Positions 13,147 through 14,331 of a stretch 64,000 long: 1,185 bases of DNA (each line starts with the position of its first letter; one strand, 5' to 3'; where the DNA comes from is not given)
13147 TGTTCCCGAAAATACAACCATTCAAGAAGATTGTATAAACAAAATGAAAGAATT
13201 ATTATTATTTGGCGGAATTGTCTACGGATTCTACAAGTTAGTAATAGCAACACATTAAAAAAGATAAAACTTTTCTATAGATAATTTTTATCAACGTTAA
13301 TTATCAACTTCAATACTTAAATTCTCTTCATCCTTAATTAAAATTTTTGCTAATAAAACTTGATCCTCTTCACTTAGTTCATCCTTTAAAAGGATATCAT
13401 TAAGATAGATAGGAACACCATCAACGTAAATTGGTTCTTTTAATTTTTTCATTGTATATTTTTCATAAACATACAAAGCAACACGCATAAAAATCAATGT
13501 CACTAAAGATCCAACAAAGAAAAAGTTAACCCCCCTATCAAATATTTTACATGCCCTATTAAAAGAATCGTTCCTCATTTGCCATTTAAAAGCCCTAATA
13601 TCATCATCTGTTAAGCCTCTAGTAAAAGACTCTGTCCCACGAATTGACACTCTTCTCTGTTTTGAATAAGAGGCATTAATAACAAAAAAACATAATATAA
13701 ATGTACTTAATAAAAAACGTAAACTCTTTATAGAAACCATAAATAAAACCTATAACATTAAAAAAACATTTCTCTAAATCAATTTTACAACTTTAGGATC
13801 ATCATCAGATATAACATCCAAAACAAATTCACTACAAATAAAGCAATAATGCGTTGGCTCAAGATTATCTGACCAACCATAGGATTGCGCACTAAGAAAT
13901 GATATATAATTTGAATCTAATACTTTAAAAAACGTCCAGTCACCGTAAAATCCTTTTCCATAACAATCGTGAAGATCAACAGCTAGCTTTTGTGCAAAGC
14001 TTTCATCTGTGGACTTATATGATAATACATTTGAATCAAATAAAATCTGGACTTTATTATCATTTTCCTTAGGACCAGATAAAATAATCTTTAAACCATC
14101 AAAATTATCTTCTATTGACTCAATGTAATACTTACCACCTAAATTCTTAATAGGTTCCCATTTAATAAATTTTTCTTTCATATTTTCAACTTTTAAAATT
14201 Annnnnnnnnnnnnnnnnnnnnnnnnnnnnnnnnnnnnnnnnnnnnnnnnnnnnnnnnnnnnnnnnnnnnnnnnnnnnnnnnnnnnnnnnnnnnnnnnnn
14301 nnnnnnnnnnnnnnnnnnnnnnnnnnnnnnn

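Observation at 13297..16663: Tandem Sec-leader / N-terminal Hint / TM / variable-payload cassettes with a candidate immunity gene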

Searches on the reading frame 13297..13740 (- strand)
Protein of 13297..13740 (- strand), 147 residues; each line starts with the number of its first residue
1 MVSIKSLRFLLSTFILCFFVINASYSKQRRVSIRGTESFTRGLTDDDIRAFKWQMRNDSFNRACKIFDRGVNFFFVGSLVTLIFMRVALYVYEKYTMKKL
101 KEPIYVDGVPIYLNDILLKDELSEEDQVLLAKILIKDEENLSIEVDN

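Call 3: search_protein_families(library=pfam, proteins=[window:13297-13740:-], max_evalue=1)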
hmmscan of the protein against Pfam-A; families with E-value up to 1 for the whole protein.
window:13297-13740:- (147 aa): 3 families
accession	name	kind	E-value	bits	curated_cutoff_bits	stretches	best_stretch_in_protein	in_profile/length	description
PF22852.1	SoxE_N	-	0.02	15.2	27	1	76-97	12-33/48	Sulfocyanin, N-terminal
PF17402.7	DUF5408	-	0.022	15.1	25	0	63-91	5-33/63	Family of unknown function (DUF5408)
PF25242.1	Ubiquitin_UBP8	-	0.17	12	27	1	58-68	24-34/55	UBP8-like, ubiquitin-like domain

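Call 32: search_protein_families(library=ncbifam, proteins=[window:13297-13740:-], max_evalue=0.1)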
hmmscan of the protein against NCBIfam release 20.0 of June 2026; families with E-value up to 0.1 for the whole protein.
window:13297-13740:- (147 aa): 0 families

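Call 94: search_protein_families(library=padloc, proteins=[window:13297-13740:-], max_evalue=0.01)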
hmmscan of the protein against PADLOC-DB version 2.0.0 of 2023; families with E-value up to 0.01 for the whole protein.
window:13297-13740:- (147 aa): 0 families

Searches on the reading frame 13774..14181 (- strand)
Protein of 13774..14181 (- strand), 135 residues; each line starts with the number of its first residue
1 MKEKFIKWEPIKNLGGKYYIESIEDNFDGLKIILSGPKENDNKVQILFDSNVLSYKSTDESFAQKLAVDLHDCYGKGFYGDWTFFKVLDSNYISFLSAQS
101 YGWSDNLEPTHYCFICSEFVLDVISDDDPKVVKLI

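Call 3: search_protein_families(library=pfam, proteins=[window:13774-14181:-], max_evalue=1)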
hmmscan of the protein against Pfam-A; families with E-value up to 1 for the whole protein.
window:13774-14181:- (135 aa): 0 families

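Call 12: find_homologous_proteins(query=window:13774-14181:-, max_evalue=0.01)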
Query window:13774-14181:- (135 aa): 5 proteins with E <= 0.01 among 14 candidates.
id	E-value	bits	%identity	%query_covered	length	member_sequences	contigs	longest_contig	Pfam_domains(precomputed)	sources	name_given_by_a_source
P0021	2.1e-86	305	100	100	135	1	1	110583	-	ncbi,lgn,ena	-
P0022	7.8e-32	128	48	95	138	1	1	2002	-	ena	-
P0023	1.7e-28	117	47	100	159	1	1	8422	-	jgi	jgi:hypothetical protein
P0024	3.0e-24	104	45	96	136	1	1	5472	-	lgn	-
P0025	7.3e-24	102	42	98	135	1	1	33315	-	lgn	-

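Call 32: search_protein_families(library=ncbifam, proteins=[window:13774-14181:-], max_evalue=0.1)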
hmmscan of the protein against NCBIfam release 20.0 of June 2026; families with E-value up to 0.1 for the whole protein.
window:13774-14181:- (135 aa): 1 family
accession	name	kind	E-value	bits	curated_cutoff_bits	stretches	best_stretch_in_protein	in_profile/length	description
NF011122.0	PRK14553.1-1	equivalog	0.044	14.1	166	1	30-58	68-95/108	ribosomal-processing cysteine protease Prp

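Call 75: search_solved_structures(query=A10, max_evalue=1)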
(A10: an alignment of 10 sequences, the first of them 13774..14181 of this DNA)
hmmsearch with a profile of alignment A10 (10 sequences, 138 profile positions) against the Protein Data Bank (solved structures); distinct sequences matched with E-value up to 1: 1.
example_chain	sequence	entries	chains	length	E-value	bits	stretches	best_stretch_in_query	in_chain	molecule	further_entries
1mqs_B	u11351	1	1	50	0.37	13.9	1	47-80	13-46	Integral Membrane Protein SED5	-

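Call 76: search_protein_families(library=pfam, alignment_id=A10, max_evalue=1)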
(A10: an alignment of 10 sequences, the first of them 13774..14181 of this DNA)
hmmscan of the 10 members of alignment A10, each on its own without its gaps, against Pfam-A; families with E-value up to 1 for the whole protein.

A. member 1, window:13774-14181:- (135 aa): 0 families

B. families by the number of members that match (of 10 scanned): 4 families
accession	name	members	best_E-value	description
PF20828.2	ATV_ORF273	1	0.014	Acidianus two-tailed virus, ORF273 protein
PF11505.13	DUF3216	1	0.064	Protein of unknown function (DUF3216)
PF20791.3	Acyl-ACP_TE_C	1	0.088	Acyl-ACP thioesterase C-terminal domain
PF21064.2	Reovirus_L2_N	1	0.11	Reovirus core-spike protein lambda-2 (L2), N-terminal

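Call 85: find_encoding_contigs(protein=P0025, flank=5000, max_places=2)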
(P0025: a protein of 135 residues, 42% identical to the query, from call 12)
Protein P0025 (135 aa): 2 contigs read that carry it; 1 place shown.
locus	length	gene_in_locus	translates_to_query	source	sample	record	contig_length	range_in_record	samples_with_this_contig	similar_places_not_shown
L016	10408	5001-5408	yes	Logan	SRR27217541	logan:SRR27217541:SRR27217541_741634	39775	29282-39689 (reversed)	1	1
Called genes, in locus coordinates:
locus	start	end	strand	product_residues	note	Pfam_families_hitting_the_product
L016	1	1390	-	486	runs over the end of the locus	PF00239:Resolvase, PF07508:Recombinase, PF13408:Zn_ribbon_recom (weak)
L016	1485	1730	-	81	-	-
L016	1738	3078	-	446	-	-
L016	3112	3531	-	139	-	-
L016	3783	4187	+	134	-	-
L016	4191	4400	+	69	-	-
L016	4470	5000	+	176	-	-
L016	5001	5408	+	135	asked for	-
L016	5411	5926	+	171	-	-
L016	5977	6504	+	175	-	-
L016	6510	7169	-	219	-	-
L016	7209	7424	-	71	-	-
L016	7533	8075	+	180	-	-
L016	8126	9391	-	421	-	PF01566:Nramp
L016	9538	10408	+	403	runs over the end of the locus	PF01435:Peptidase_M48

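Call 94: search_protein_families(library=padloc, proteins=[window:13774-14181:-], max_evalue=0.01)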
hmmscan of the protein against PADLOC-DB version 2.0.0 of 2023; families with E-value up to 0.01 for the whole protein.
window:13774-14181:- (135 aa): 0 families
